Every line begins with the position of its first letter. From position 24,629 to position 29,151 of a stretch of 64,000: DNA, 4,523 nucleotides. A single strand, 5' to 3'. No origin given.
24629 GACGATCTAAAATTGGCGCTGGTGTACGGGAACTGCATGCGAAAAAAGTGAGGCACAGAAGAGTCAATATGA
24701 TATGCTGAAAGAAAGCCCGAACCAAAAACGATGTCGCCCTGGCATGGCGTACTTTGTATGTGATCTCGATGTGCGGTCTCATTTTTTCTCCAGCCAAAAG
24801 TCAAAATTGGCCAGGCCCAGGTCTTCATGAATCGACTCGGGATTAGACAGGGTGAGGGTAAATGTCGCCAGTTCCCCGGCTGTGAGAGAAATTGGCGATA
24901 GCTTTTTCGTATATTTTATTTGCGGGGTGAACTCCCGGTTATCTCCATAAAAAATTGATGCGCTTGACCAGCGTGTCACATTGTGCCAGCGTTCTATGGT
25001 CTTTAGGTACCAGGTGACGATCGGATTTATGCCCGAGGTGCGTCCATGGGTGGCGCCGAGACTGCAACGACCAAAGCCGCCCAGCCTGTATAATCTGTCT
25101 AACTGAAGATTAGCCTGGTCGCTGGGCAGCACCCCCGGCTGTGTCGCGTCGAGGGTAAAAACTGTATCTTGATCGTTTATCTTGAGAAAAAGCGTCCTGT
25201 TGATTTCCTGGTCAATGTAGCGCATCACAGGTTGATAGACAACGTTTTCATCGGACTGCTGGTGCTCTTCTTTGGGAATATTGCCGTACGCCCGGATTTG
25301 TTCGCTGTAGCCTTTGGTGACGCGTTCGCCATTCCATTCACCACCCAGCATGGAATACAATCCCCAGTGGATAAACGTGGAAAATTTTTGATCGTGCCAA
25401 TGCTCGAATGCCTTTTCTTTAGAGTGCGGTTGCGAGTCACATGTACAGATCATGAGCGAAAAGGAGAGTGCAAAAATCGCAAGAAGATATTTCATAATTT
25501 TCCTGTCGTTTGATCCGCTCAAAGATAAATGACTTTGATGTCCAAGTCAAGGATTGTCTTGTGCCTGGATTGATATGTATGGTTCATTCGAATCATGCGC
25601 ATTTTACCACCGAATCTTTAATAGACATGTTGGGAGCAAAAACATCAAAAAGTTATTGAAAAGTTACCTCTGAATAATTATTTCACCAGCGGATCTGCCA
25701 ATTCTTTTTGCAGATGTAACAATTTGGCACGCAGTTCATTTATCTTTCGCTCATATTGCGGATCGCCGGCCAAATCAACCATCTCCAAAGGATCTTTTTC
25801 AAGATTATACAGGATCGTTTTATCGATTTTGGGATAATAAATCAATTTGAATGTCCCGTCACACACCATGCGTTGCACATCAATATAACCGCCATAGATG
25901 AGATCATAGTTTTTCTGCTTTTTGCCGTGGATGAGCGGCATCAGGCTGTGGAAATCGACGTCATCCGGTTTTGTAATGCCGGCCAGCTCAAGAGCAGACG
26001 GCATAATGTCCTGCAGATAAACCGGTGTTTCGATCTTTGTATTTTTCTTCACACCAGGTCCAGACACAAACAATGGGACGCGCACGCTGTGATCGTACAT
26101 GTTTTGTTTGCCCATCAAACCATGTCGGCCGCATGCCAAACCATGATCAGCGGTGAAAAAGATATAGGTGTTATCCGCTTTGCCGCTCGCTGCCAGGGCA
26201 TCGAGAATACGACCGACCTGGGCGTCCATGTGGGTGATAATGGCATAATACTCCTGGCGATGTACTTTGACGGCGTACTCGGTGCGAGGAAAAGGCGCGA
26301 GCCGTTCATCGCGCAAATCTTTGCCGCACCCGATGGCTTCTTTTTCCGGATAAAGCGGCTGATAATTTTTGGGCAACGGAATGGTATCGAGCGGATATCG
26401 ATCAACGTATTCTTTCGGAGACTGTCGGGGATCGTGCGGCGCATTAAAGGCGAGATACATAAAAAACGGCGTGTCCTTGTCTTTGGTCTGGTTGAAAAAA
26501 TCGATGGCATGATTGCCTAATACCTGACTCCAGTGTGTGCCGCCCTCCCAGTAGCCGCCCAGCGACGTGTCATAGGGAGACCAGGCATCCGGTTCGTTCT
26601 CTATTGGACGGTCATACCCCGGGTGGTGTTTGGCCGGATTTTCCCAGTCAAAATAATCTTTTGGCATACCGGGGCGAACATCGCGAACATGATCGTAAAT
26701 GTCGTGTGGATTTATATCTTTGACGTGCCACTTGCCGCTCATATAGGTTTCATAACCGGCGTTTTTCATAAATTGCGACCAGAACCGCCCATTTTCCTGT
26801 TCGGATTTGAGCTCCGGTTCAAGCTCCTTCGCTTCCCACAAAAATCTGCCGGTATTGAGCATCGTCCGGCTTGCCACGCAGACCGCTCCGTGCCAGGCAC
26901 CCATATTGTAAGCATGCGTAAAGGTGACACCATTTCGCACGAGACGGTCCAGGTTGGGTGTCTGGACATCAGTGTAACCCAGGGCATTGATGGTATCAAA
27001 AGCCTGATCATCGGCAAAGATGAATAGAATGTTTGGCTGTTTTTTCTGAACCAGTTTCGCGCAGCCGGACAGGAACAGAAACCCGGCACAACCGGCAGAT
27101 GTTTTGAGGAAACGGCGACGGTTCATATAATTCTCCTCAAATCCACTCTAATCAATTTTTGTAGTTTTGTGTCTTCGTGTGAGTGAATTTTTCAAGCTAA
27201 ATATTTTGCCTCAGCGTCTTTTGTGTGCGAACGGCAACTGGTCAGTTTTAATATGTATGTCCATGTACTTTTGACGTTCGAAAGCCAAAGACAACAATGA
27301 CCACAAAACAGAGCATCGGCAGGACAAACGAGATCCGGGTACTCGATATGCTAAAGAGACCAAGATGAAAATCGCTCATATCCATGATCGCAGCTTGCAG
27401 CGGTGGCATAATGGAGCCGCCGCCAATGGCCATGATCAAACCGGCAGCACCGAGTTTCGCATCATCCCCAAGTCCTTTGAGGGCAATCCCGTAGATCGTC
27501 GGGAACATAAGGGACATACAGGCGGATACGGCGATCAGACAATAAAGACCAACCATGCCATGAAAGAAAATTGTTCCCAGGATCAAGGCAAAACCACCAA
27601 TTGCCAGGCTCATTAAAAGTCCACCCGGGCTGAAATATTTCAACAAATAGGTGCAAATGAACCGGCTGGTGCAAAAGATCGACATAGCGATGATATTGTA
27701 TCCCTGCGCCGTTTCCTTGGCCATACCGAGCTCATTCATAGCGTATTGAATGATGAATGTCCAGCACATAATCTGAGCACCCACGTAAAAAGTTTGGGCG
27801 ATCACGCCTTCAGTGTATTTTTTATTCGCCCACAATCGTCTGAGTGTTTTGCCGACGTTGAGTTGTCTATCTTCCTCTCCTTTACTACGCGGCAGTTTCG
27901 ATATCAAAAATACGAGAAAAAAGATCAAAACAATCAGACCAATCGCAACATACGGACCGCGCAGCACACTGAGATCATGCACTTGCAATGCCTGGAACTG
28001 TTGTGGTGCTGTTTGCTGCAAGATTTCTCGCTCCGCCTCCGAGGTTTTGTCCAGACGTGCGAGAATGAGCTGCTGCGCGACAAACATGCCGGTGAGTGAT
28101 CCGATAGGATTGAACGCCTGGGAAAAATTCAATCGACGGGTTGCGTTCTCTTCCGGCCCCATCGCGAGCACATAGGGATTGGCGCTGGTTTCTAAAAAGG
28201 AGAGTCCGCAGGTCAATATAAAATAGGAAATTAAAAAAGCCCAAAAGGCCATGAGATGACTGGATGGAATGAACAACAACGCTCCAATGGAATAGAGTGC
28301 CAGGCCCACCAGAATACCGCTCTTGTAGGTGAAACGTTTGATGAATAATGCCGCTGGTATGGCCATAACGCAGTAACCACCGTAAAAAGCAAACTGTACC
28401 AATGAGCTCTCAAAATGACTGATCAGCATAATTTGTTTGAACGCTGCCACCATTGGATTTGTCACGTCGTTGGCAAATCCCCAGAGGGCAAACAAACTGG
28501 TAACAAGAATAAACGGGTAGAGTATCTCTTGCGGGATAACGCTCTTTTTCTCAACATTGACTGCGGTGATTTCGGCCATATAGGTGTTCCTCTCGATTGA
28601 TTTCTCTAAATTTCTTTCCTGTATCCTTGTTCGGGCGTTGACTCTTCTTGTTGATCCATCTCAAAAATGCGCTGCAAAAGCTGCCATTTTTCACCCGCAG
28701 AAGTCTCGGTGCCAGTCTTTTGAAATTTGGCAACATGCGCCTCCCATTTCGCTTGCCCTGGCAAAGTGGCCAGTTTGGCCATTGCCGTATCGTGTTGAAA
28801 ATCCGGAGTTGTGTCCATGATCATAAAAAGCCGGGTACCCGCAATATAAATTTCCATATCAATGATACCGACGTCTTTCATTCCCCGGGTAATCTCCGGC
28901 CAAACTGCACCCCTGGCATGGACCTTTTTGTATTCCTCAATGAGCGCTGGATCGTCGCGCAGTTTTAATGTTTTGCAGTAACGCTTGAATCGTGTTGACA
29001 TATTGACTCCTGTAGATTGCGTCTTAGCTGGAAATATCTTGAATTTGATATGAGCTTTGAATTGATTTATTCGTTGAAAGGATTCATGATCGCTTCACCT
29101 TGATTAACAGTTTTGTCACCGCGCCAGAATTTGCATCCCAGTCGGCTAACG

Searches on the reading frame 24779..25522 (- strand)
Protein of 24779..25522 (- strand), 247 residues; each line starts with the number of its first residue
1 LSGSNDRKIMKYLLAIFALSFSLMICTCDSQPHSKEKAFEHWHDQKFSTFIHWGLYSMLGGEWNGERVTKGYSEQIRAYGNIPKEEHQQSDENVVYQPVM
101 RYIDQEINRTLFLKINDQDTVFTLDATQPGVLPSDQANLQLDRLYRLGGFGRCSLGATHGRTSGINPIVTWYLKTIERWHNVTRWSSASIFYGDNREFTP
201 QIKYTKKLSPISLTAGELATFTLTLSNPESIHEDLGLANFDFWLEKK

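Call 9: search_protein_families(library=pfam, proteins=[window:24779-25522:-], max_evalue=0.0001)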
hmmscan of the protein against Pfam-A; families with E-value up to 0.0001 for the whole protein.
window:24779-25522:- (247 aa): 1 family
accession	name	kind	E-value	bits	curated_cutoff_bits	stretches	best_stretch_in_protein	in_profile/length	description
PF01120.23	Alpha_L_fucos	-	2.5e-06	27.6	25.2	1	34-100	22-80/345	Alpha-L-fucosidase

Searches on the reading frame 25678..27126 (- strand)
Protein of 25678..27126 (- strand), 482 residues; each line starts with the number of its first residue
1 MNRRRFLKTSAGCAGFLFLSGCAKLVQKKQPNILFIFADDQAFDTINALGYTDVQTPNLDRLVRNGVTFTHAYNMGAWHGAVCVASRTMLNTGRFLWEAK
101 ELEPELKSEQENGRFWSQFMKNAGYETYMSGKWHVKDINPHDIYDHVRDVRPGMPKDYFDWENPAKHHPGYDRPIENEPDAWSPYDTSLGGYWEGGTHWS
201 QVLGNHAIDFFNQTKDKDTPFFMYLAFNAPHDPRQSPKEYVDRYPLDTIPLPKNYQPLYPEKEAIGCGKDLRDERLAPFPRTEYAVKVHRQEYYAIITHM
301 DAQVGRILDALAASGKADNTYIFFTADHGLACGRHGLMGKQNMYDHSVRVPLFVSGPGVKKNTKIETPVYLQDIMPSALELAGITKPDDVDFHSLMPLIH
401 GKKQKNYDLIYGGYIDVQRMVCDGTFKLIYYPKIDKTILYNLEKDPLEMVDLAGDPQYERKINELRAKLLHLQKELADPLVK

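Call 9: search_protein_families(library=pfam, proteins=[window:25678-27126:-], max_evalue=0.0001)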
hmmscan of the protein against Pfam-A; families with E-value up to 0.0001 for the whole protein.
window:25678-27126:- (482 aa): 3 families
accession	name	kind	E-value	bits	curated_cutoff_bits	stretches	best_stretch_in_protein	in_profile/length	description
PF00884.28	Sulfatase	-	2.3e-51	175.3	25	1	31-384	1-301/301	Sulfatase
PF16347.10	SGSH_C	-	6.2e-22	78.8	29.3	1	333-474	1-153/154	N-sulphoglucosamine sulphohydrolase, C-terminal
PF01676.23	Metalloenzyme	-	3e-07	30.6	24.3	1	291-384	167-250/252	Metalloenzyme superfamily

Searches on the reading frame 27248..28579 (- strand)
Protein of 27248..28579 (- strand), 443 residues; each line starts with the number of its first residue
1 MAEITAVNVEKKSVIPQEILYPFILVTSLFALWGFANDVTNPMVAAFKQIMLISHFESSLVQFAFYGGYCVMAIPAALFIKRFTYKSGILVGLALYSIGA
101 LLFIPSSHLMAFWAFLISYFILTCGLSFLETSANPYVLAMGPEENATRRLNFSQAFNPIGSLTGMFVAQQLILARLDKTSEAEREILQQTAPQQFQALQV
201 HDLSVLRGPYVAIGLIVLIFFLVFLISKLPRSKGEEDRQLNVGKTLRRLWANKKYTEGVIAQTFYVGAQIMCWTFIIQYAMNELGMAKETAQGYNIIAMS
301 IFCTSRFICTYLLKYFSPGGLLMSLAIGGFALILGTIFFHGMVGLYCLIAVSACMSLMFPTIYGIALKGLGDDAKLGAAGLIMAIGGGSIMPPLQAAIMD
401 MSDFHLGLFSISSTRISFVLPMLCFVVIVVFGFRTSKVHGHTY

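Call 4: search_protein_families(library=pfam, proteins=[window:27248-28579:-], max_evalue=0.01)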
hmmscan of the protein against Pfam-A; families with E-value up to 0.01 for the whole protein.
window:27248-28579:- (443 aa): 1 family
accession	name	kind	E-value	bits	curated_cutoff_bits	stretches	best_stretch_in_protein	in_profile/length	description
PF07690.21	MFS_1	-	9.8e-22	77.8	33.4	1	31-387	6-340/347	Major Facilitator Superfamily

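Call 5: search_protein_families(library=ncbifam, proteins=[window:27248-28579:-], max_evalue=0.01)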
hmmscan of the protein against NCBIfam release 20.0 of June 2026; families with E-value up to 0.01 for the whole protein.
window:27248-28579:- (443 aa): 4 families
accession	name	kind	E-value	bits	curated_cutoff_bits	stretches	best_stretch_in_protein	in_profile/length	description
TIGR00885.1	fucP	equivalog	1.3e-170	568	280.4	1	20-434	2-410/410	L-fucose:H+ symporter permease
NF007524.0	PRK10133.1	equivalog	9.3e-82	275.2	427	1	9-433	14-431/438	L-fucose:H+ symporter permease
TIGR01272.1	gluP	subfamily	2.8e-41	142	202.55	1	103-429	1-308/310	glucose/galactose MFS transporter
NF046060.1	NagP_SO3503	equivalog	2.7e-40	138.6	625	1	20-437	5-420/423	N-acetylglucosamine MFS transporter NagP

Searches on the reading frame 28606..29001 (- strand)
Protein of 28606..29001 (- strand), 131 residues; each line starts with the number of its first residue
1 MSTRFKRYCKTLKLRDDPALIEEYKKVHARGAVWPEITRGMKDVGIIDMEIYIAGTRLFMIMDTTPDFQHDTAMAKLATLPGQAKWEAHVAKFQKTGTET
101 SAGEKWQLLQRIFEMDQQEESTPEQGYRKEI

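Call 4: search_protein_families(library=pfam, proteins=[window:28606-29001:-], max_evalue=0.01)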
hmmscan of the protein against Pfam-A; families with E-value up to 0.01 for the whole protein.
window:28606-29001:- (131 aa): 1 family
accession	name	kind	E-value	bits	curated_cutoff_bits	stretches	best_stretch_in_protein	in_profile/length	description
PF05336.19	rhaM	-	4.2e-28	98.1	23.4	1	7-115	1-105/105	L-rhamnose mutarotase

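Call 5: search_protein_families(library=ncbifam, proteins=[window:28606-29001:-], max_evalue=0.01)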
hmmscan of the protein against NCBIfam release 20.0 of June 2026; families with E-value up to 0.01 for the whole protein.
window:28606-29001:- (131 aa): 1 family
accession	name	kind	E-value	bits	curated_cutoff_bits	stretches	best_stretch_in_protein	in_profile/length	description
TIGR02625.1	YiiL_rotase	equivalog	0.00062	20.1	99.6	1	18-102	10-90/102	L-rhamnose mutarotase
